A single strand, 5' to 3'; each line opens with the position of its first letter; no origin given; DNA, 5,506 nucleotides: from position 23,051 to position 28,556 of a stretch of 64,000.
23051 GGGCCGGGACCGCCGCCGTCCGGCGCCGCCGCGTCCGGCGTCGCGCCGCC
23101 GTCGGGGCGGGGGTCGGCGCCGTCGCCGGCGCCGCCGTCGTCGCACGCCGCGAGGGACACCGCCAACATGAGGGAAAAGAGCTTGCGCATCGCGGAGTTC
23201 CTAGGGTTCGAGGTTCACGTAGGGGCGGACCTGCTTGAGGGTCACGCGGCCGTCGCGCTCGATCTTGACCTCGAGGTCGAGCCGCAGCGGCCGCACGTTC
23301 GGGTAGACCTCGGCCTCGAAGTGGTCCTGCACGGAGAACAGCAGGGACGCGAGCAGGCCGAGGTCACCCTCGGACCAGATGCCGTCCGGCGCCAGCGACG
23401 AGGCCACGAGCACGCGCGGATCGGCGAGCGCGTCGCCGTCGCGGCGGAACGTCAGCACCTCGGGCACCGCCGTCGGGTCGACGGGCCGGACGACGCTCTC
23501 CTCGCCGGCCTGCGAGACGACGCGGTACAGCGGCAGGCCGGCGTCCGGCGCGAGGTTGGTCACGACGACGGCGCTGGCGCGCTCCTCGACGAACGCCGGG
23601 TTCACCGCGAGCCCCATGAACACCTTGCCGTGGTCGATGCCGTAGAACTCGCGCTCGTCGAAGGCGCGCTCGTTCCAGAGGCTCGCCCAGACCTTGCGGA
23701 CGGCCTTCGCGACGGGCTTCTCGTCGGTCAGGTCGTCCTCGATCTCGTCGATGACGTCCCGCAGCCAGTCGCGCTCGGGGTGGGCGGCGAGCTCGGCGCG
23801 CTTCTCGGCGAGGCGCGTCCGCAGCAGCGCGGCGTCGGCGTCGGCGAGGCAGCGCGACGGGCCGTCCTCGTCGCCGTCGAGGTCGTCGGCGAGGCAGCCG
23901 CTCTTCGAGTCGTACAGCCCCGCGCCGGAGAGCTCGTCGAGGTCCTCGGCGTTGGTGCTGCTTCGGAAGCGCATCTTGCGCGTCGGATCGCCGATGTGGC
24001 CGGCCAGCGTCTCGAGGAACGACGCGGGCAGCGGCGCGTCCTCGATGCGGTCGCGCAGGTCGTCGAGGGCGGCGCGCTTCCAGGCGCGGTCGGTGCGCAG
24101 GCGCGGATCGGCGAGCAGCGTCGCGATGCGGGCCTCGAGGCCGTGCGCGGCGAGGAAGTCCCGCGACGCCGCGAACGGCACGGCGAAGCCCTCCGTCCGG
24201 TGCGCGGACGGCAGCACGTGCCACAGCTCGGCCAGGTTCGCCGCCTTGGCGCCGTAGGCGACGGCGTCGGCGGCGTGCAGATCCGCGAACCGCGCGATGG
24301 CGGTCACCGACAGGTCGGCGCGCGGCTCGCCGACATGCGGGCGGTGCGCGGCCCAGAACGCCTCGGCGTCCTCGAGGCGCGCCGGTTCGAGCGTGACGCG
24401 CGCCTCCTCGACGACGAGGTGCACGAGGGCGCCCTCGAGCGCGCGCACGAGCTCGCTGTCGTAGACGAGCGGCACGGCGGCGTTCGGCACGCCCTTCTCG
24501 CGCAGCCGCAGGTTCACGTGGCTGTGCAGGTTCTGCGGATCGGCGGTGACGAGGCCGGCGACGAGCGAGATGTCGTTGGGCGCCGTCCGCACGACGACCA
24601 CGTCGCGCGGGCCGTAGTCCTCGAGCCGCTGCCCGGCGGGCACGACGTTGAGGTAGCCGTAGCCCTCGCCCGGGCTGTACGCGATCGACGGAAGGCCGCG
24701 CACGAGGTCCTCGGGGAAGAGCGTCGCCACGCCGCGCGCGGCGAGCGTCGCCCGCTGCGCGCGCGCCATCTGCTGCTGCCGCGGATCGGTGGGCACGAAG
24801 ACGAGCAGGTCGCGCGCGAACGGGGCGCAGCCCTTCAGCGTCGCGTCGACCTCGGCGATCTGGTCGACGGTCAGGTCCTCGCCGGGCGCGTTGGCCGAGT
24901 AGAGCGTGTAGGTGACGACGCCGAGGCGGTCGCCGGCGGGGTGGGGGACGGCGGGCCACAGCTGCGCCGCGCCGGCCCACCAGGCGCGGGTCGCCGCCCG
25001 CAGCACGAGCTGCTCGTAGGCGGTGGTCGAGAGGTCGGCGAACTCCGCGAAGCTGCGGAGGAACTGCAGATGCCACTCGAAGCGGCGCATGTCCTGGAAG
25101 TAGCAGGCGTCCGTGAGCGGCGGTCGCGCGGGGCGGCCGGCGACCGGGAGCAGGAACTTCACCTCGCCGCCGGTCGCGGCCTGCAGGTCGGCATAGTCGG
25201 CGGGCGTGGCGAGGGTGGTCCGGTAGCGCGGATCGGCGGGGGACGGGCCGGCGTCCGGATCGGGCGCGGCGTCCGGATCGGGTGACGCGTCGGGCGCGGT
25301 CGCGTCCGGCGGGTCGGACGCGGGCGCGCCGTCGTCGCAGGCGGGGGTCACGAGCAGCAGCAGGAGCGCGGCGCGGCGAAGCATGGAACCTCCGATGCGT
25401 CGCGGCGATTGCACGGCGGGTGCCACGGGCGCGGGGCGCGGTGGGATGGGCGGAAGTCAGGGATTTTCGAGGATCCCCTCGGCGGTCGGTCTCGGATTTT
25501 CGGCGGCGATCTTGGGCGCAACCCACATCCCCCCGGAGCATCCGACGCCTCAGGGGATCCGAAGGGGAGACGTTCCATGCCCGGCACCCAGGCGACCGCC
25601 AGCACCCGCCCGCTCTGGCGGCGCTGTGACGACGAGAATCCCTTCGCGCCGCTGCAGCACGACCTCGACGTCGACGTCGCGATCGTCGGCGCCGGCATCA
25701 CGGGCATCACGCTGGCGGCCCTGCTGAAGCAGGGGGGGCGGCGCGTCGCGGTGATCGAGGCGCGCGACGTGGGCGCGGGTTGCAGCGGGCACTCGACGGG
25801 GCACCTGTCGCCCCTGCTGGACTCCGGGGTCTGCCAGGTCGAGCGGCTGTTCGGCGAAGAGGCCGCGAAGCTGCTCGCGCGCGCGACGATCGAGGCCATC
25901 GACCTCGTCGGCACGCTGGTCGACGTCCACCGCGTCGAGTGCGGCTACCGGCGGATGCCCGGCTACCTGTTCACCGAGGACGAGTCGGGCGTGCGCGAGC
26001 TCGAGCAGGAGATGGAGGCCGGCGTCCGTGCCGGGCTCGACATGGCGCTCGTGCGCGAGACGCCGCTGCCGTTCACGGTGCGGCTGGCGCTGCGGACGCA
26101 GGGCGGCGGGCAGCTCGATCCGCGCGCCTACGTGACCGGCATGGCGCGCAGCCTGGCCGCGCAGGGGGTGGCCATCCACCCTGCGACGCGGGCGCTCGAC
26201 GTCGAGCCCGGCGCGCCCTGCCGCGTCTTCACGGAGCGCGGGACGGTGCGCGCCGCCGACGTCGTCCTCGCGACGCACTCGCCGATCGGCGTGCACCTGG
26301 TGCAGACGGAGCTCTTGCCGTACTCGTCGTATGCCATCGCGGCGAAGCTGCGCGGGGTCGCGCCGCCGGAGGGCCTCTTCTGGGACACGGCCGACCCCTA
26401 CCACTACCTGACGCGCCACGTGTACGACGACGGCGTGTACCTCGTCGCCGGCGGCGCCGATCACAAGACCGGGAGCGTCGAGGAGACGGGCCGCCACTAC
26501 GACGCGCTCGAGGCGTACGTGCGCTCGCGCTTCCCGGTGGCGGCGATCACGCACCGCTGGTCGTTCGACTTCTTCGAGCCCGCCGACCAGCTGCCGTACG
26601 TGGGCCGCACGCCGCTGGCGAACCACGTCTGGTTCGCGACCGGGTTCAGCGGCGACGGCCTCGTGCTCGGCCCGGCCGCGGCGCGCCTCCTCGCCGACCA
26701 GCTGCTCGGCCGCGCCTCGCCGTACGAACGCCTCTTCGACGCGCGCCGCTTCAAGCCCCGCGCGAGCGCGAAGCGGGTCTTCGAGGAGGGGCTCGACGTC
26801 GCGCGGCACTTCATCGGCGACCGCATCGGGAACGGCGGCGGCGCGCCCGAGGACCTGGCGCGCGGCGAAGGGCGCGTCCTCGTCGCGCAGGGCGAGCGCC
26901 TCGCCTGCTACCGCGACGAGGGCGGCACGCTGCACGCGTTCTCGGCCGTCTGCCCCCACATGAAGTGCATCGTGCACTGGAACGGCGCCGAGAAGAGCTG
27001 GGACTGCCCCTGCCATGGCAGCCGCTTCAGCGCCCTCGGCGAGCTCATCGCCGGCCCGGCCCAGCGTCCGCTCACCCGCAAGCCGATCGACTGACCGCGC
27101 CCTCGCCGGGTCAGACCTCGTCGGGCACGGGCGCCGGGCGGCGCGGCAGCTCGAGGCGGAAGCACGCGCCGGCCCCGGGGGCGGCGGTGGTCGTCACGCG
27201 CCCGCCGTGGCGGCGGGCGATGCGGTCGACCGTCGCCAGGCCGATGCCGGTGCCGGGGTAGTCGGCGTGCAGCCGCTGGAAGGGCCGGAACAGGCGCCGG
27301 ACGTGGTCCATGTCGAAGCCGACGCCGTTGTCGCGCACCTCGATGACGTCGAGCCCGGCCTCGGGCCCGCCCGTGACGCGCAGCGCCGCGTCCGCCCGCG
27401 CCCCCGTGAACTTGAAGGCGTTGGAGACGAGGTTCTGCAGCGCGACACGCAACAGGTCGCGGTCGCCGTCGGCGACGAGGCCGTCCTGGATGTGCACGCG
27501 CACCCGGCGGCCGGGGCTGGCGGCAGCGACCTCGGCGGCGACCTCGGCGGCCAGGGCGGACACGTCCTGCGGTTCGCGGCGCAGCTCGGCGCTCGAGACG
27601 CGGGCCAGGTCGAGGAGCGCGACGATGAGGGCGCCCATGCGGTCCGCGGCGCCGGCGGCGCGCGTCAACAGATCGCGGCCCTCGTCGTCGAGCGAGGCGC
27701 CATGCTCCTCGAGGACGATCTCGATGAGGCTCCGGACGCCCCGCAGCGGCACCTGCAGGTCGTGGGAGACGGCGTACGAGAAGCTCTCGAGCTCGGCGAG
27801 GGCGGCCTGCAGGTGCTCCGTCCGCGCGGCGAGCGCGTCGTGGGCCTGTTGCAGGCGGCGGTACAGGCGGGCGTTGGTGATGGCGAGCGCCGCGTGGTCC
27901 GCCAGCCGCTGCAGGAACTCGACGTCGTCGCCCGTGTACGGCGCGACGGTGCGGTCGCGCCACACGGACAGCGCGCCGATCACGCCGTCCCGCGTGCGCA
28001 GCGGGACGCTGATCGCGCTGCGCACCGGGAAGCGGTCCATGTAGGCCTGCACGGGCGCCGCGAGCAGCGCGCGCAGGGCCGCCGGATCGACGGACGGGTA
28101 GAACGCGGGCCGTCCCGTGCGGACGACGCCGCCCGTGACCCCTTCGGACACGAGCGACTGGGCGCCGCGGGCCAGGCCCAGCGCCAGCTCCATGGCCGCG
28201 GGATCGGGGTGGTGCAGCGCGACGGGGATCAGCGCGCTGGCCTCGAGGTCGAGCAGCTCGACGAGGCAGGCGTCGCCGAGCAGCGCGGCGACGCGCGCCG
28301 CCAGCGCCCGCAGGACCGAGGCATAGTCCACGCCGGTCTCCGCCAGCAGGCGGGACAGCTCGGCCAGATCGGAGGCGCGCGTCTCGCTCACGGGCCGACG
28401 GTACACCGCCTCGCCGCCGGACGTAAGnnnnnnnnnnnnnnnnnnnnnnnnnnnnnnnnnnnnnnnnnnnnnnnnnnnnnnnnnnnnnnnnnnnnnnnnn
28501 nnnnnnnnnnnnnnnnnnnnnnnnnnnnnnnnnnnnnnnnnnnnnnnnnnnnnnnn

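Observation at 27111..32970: Sigma54 regulatory cassette: a GAF histidine kinase plus an FHA enhancer-binding protein, divergent from a near-consensus sigma54 promoter that drives a small ORF and an LTD-CotH-2xC-type-lectin lipoprotein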

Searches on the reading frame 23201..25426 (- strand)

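Call 8: search_protein_families(library=pfam, proteins=[window:23201-25426:-], max_evalue=0.001)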
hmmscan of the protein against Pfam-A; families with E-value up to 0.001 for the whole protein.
window:23201-25426:- (741 aa): 1 family
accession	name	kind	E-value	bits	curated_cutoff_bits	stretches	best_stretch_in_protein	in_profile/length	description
PF01326.24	PPDK_N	-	9.4e-16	58.4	27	1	392-623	5-187/328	Pyruvate phosphate dikinase, AMP/ATP-binding domain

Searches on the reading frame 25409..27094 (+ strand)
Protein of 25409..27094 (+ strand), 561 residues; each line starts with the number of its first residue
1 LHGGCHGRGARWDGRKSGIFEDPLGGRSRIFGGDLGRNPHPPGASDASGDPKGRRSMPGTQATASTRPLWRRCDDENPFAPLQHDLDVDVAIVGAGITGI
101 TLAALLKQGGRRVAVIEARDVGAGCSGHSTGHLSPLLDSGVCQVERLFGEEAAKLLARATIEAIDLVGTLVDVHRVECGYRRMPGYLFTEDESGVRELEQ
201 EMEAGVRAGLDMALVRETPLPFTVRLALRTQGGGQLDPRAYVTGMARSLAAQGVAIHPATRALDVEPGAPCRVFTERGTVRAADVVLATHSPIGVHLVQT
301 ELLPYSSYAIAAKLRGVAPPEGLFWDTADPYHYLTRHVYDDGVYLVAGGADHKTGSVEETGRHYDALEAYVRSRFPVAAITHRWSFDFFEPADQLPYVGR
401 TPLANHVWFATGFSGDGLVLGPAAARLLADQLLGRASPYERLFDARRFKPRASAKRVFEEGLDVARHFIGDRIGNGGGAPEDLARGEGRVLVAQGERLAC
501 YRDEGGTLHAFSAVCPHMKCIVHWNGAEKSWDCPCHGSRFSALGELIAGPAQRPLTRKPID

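Call 8: search_protein_families(library=pfam, proteins=[window:25409-27094:+], max_evalue=0.001)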
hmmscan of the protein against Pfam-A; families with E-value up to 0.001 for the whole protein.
window:25409-27094:+ (561 aa): 7 families
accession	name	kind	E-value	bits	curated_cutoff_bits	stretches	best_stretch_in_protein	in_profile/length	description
PF01266.30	DAO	-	1.9e-49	169.5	27.9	1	89-430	1-352/353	FAD dependent oxidoreductase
PF00355.32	Rieske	-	1.4e-13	50.9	20.3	1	480-555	8-84/88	Rieske [2Fe-2S] domain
PF13450.12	NAD_binding_8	-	1.5e-06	28.8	21.9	1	92-126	1-35/68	NAD(P)-binding Rossmann-like domain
PF07992.20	Pyr_redox_2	-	1.9e-05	24.7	26.1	1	71-120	128-175/291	Pyridine nucleotide-disulphide oxidoreductase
PF01494.25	FAD_binding_3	-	0.00028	20.6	22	1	87-120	1-34/349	FAD binding domain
PF00070.33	Pyr_redox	-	0.00037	21.4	22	0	90-120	2-32/82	Pyridine nucleotide-disulphide oxidoreductase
PF00890.30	FAD_binding_2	-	0.00079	19.2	20.4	0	89-133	1-45/414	FAD binding domain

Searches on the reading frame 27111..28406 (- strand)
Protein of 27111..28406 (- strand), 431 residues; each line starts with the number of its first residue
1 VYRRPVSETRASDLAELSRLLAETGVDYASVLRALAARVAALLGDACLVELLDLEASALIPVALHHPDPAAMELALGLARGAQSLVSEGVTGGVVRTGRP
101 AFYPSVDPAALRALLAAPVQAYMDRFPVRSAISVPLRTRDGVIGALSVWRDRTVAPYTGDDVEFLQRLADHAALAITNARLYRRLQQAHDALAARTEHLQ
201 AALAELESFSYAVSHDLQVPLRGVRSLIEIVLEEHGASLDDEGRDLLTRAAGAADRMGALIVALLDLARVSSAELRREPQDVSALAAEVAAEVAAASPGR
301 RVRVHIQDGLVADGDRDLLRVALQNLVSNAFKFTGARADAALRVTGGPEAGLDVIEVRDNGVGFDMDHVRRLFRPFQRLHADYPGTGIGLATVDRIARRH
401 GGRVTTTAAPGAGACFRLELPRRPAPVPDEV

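Call 3: search_protein_families(library=pfam, proteins=[window:27111-28406:-], max_evalue=0.01)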
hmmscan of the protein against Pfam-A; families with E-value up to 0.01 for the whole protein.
window:27111-28406:- (431 aa): 6 families
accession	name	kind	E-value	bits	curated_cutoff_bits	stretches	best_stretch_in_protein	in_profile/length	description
PF02518.31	HATPase_c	-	1.5e-22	80.6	26.4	1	314-423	1-110/111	Histidine kinase-, DNA gyrase B-, and HSP90-like ATPase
PF01590.32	GAF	-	1.9e-13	51.5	22.4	1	30-176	4-133/133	GAF domain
PF13185.12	GAF_2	-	4.8e-13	49.9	28.6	1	30-176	6-135/136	GAF domain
PF00512.31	HisKA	-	1.9e-10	41.1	26.9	1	207-271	3-64/66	His Kinase A (phospho-acceptor) domain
PF13492.12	GAF_3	-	4.6e-08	34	27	1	122-178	74-129/129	GAF domain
PF03472.21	Autoind_bind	-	0.0045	16.9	23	0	114-174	85-147/149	Autoinducer binding domain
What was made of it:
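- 27111..28406 (-): Cytoplasmic GAF-HisKA-HATPase_c histidine kinase (431 aa), 21 nt downstream of the regulator gene. It is probably co-transcribed with it. It is an orphan: no receiver domain was found in the predicted genes scanned across the window. Pfam, call 3.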

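Call 11: search_protein_families(library=ncbifam, proteins=[window:27111-28406:-], max_evalue=0.01)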
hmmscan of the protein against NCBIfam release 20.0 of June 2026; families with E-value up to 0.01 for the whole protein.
window:27111-28406:- (431 aa): 75 families (the best 25 are shown)
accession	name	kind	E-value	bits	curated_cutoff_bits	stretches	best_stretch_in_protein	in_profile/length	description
NF047465.1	hybrid_HK_LvrA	exception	1.2e-44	152.5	1200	1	193-422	587-818/819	hybrid histidine kinase/response regulator LvrA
TIGR02966.1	phoR_proteo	equivalog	4.1e-30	104.9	334.2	1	209-419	117-332/333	phosphate regulon sensor histidine kinase PhoR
NF041880.1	EPS_EpsF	equivalog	7.9e-30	103.8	900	1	196-421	264-492/492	response regulator EpsF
NF008312.0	PRK11100.1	equivalog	1.7e-26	93.1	356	1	178-423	225-475/477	two-component system sensor histidine kinase CreC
NF041832.1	near_NosP_CTERM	subfamily_domain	2.3e-26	92.7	400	1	209-423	10-226/370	NahK/ErcS family hybrid sensor histidine kinase/response regulator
TIGR01386.1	cztS_silS_copS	subfamily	6.2e-25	88.1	292.55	1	180-421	215-457/457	heavy metal sensor histidine kinase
NF046044.1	PnpS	equivalog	3.7e-24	85.5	400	1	212-421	176-390/390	two-component system histidine kinase PnpS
NF008468.0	PRK11360.1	equivalog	5e-24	84.6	646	1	200-424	390-610/616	two-component system sensor histidine kinase AtoS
NF040691.1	MtrAB_MtrB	equivalog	9e-24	84.3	450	1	187-424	252-494/507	MtrAB system histidine kinase MtrB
NF008025.0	PRK10755.1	equivalog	1.6e-23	83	314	1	189-408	126-341/362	two-component system sensor histidine kinase PmrB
NF007793.0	PRK10490.1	equivalog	4.7e-23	81.2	1123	1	166-428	628-888/895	two-component system sensor histidine kinase KdpD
NF011874.0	PRK15347.1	equivalog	4.7e-23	81.2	852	1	212-423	404-615/921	two component system sensor kinase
NF007898.0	PRK10604.1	equivalog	4.1e-22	78.9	478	1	191-422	197-423/433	two-component system sensor histidine kinase RstB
NF007688.0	PRK10364.1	equivalog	1.3e-21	76.9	479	1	174-422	212-451/460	two-component system sensor histidine kinase ZraS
NF045911.1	TCSHisKinNblS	equivalog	7.6e-21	74.1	1000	1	209-421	391-619/621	two-component system sensor histidine kinase NblS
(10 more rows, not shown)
